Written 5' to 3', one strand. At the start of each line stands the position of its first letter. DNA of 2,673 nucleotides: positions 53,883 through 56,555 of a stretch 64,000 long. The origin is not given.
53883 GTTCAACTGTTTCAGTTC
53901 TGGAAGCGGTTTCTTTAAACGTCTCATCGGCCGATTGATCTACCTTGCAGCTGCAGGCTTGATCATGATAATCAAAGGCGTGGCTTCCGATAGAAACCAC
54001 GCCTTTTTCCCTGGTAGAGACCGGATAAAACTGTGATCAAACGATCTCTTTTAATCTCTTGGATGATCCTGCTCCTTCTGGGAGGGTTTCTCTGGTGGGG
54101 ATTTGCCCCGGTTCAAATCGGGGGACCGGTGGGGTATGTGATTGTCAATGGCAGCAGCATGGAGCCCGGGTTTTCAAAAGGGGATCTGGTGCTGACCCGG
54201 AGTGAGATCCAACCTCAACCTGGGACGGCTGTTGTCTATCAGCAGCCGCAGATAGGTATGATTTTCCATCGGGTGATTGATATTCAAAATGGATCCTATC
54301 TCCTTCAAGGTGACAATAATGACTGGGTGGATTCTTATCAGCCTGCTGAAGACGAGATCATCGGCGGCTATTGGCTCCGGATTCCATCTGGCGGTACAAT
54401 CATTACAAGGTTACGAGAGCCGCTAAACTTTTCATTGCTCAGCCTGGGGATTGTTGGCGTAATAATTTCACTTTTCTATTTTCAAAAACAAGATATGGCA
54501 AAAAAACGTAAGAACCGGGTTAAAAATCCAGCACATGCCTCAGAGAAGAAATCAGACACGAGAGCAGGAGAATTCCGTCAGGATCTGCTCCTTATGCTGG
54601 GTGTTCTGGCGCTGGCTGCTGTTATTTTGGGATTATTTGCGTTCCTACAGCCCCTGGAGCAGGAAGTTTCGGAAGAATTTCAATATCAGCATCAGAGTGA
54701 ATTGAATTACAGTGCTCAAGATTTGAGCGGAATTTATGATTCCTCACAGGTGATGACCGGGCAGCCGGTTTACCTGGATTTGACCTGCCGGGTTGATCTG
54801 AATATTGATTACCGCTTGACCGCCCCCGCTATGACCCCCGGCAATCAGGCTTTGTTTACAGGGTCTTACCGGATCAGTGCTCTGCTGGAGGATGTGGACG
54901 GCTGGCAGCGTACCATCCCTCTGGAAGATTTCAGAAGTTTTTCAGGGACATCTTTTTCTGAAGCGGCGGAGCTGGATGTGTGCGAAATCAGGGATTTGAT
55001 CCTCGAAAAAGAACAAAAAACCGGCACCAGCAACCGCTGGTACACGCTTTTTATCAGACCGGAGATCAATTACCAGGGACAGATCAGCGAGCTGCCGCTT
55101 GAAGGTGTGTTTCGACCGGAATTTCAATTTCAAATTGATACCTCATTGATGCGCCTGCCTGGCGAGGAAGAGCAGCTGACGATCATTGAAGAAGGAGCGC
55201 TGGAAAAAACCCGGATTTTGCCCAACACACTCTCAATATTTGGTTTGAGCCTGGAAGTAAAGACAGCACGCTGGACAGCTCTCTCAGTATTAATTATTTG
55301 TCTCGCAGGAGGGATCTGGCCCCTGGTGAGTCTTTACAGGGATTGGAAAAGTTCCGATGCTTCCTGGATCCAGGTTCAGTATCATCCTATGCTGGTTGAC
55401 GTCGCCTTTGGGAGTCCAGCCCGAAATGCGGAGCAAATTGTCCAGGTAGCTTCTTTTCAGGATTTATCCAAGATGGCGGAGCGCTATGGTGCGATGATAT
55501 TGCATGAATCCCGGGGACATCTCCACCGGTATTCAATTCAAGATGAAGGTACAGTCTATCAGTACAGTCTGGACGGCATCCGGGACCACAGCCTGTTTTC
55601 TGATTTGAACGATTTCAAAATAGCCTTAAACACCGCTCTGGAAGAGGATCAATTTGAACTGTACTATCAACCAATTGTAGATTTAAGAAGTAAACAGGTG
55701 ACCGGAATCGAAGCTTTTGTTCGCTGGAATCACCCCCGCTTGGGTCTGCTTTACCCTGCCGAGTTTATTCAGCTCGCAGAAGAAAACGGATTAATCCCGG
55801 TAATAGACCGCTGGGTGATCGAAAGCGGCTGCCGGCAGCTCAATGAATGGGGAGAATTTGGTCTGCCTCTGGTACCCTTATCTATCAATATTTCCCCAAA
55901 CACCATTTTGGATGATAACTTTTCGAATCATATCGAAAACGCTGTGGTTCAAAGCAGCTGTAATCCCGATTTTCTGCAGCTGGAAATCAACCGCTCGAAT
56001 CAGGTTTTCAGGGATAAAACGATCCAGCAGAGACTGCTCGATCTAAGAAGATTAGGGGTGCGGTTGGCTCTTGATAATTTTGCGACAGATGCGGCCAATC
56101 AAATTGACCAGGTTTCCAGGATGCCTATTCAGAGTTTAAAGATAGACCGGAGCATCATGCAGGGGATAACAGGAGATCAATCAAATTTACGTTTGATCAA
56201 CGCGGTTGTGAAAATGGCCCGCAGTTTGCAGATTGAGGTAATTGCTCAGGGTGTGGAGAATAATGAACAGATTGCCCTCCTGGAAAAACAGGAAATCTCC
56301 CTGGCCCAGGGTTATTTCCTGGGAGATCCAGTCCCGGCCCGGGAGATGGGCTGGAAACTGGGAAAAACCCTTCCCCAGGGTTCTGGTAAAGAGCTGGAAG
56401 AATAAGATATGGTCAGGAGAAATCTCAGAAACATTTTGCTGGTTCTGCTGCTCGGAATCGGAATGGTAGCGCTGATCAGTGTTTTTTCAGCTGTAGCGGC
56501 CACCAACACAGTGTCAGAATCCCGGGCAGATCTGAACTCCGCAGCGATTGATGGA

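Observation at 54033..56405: SipW-like signal peptidase fused to an EAL domain with a self-consistent inside/outside topology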

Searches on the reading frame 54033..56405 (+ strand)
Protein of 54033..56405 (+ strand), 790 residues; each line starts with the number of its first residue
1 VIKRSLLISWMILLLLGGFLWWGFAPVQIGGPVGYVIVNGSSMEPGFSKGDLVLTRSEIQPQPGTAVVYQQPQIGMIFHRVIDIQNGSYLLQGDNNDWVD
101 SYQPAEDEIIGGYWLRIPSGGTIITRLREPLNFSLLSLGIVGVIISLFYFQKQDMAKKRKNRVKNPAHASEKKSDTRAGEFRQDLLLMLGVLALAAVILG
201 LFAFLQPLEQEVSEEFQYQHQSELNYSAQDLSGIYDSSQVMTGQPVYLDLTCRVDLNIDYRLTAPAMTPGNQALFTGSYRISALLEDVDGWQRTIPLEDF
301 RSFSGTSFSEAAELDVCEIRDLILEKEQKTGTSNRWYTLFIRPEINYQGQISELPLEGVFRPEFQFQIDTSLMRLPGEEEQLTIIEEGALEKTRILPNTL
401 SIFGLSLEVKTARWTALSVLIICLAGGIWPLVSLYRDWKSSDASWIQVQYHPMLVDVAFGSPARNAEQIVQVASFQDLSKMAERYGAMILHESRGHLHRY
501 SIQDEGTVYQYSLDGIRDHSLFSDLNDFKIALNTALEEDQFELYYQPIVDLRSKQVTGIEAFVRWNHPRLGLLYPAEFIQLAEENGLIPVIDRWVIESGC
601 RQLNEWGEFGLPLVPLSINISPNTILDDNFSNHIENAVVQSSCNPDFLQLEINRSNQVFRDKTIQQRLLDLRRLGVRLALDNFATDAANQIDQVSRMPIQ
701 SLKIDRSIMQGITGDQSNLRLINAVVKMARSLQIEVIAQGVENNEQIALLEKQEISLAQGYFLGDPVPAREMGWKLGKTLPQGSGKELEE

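Call 3: search_protein_families(library=pfam, proteins=[window:54033-56405:+], max_evalue=0.1)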
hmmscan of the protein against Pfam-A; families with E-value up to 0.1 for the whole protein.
window:54033-56405:+ (790 aa): 6 families
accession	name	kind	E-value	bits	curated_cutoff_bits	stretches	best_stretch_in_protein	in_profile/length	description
PF00563.25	EAL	-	1.5e-64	218.1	31.3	1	531-766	3-236/236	EAL domain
PF00717.28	Peptidase_S24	-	8.2e-09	35.6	23.3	1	28-111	30-113/116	Peptidase S24-like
PF17231.7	DUF5305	-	4.5e-08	33.2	29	1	302-511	15-217/217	Family of unknown function (DUF5305)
PF13273.12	DUF4064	-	0.0024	18.5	32.1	1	138-205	15-79/102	Protein of unknown function (DUF4064)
PF07584.16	BatA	-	0.014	16.3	25.9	1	135-201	10-74/77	Aerotolerance regulator N-terminal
PF03606.21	DcuC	-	0.029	13.3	23.1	1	137-202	204-267/461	C4-dicarboxylate anaerobic carrier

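Call 4: search_protein_families(library=ncbifam, proteins=[window:54033-56405:+], max_evalue=0.1)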
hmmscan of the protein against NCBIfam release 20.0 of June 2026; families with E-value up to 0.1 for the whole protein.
window:54033-56405:+ (790 aa): 21 families
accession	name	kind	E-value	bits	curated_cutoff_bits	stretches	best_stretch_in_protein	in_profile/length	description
NF045675.1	PhdiestaseDibA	equivalog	8.3e-65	219.3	980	1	530-774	380-623/623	phosphodiesterase DibA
NF008467.0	PRK11359.1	equivalog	5.4e-53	180.1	857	1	530-773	547-789/800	oxygen-sensing cyclic-di-GMP phosphodiesterase DosP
NF007474.0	PRK10060.1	equivalog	3.3e-52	177.6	782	1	531-773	412-651/663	cyclic di-GMP phosphodiesterase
NF052458.1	PhdiestGepA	equivalog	6.5e-49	166.8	1200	1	529-771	593-836/840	phosphodiesterase GepA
NF008807.1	PRK11829.1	equivalog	3.5e-48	164.2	733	1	532-772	420-658/670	biofilm formation regulator HmsP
NF053781.1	cdiGMPphdstlr2612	equivalog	1.2e-46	159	1600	1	531-772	1019-1261/1268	Tlr1612 family c-di-GMP phosphodiesterase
NF007839.0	PRK10551.1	equivalog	5.1e-36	124.3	461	1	532-772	268-506/518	cyclic di-GMP phosphodiesterase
NF052596.1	RR_EAL_PvrR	equivalog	1.3e-34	119.5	580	1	530-774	145-387/398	response regulator cyclic di-GMP phosphodiesterase PvrR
NF045673.1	c-di-GMPRcptLapD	equivalog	1.3e-21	76.6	1020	1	511-768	396-646/647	cyclic di-GMP receptor LapD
NF007298.0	PRK09776.1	equivalog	1.1e-20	73.2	1135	1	531-769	864-1099/1111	diguanylate cyclase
NF008281.1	PRK11059.1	equivalog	6.9e-19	67.6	663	1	532-768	401-631/633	RNase E specificity factor CsrD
NF052265.1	EAL_dom_RimA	equivalog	8.6e-18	64.5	430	1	540-767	16-234/248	S6 modification regulatory phosphodiesterase RimA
NF051476.1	CDiGphdiTpdA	equivalog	2.7e-16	59.5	1000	1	613-762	421-566/570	cyclic di-GMP phosphodiesterase TpdA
NF051880.1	FlagAsmCDGMPTipF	equivalog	7.5e-16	58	600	1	531-771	152-398/421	flagella assembly cyclic-di-GMP phosphodiesterase TipF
TIGR02228.1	sigpep_I_arch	equivalog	2.9e-15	56.5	51.85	1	7-126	6-132/158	signal peptidase I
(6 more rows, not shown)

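Call 6: search_solved_structures(query=window:54033-56405:+, max_evalue=0.001, show_alignments=4)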
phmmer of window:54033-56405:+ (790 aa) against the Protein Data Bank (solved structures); distinct sequences matched with E-value up to 0.001: 48.
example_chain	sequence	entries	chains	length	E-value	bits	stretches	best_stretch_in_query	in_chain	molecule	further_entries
5m3c_A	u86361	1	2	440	1.3e-47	165.8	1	530-778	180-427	Diguanylate cyclase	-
8arv_A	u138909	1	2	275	1.6e-44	155.5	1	531-774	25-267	Bifunctional diguanylate cyclase/phosphodiesterase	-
2r6o_A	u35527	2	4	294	4.9e-44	153.9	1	531-771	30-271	Putative diguanylate cyclase/phosphodiesterase (GGDEF & EAL domains) | PUTATIVE DIGUANYLATE CYCLASE/PHOSPHODIESTERASE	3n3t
4rni_A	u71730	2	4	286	6.8e-44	153.4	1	530-774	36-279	Motility regulator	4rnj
4rnh_A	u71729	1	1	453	2.8e-43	151.4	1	530-774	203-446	Motility regulator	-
4rnf_A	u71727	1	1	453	2.8e-43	151.4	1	530-774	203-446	Motility regulator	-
4hu3_A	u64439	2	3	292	1.2e-41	146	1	530-781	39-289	Oxygen sensor protein DosP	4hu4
9cmf_A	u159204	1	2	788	1.5e-40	142.4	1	530-781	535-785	Oxygen sensor protein DosP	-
9clo_A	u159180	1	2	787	1.5e-40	142.3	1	530-780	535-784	Oxygen sensor protein DosP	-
9bgv_A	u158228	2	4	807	1.5e-40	142.3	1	530-781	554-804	Oxygen sensor protein DosP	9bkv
9cdr_A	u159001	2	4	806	1.6e-40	142.3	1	530-780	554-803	Oxygen sensor protein DosP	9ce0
5m1t_A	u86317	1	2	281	6.1e-40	140.4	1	532-772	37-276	MucR Phosphodiesterase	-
6hq4_A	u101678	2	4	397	2.4e-34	121.8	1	513-768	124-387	EAL Enzyme Bd1971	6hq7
6hq5_A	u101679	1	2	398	2.4e-34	121.8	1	513-768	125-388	EAL Enzyme Bd1971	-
5yrp_A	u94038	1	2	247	8.1e-34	120.1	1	541-778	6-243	Sensory box/response regulator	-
3hv9_A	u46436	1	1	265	3e-17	65.3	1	527-774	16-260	Protein FimX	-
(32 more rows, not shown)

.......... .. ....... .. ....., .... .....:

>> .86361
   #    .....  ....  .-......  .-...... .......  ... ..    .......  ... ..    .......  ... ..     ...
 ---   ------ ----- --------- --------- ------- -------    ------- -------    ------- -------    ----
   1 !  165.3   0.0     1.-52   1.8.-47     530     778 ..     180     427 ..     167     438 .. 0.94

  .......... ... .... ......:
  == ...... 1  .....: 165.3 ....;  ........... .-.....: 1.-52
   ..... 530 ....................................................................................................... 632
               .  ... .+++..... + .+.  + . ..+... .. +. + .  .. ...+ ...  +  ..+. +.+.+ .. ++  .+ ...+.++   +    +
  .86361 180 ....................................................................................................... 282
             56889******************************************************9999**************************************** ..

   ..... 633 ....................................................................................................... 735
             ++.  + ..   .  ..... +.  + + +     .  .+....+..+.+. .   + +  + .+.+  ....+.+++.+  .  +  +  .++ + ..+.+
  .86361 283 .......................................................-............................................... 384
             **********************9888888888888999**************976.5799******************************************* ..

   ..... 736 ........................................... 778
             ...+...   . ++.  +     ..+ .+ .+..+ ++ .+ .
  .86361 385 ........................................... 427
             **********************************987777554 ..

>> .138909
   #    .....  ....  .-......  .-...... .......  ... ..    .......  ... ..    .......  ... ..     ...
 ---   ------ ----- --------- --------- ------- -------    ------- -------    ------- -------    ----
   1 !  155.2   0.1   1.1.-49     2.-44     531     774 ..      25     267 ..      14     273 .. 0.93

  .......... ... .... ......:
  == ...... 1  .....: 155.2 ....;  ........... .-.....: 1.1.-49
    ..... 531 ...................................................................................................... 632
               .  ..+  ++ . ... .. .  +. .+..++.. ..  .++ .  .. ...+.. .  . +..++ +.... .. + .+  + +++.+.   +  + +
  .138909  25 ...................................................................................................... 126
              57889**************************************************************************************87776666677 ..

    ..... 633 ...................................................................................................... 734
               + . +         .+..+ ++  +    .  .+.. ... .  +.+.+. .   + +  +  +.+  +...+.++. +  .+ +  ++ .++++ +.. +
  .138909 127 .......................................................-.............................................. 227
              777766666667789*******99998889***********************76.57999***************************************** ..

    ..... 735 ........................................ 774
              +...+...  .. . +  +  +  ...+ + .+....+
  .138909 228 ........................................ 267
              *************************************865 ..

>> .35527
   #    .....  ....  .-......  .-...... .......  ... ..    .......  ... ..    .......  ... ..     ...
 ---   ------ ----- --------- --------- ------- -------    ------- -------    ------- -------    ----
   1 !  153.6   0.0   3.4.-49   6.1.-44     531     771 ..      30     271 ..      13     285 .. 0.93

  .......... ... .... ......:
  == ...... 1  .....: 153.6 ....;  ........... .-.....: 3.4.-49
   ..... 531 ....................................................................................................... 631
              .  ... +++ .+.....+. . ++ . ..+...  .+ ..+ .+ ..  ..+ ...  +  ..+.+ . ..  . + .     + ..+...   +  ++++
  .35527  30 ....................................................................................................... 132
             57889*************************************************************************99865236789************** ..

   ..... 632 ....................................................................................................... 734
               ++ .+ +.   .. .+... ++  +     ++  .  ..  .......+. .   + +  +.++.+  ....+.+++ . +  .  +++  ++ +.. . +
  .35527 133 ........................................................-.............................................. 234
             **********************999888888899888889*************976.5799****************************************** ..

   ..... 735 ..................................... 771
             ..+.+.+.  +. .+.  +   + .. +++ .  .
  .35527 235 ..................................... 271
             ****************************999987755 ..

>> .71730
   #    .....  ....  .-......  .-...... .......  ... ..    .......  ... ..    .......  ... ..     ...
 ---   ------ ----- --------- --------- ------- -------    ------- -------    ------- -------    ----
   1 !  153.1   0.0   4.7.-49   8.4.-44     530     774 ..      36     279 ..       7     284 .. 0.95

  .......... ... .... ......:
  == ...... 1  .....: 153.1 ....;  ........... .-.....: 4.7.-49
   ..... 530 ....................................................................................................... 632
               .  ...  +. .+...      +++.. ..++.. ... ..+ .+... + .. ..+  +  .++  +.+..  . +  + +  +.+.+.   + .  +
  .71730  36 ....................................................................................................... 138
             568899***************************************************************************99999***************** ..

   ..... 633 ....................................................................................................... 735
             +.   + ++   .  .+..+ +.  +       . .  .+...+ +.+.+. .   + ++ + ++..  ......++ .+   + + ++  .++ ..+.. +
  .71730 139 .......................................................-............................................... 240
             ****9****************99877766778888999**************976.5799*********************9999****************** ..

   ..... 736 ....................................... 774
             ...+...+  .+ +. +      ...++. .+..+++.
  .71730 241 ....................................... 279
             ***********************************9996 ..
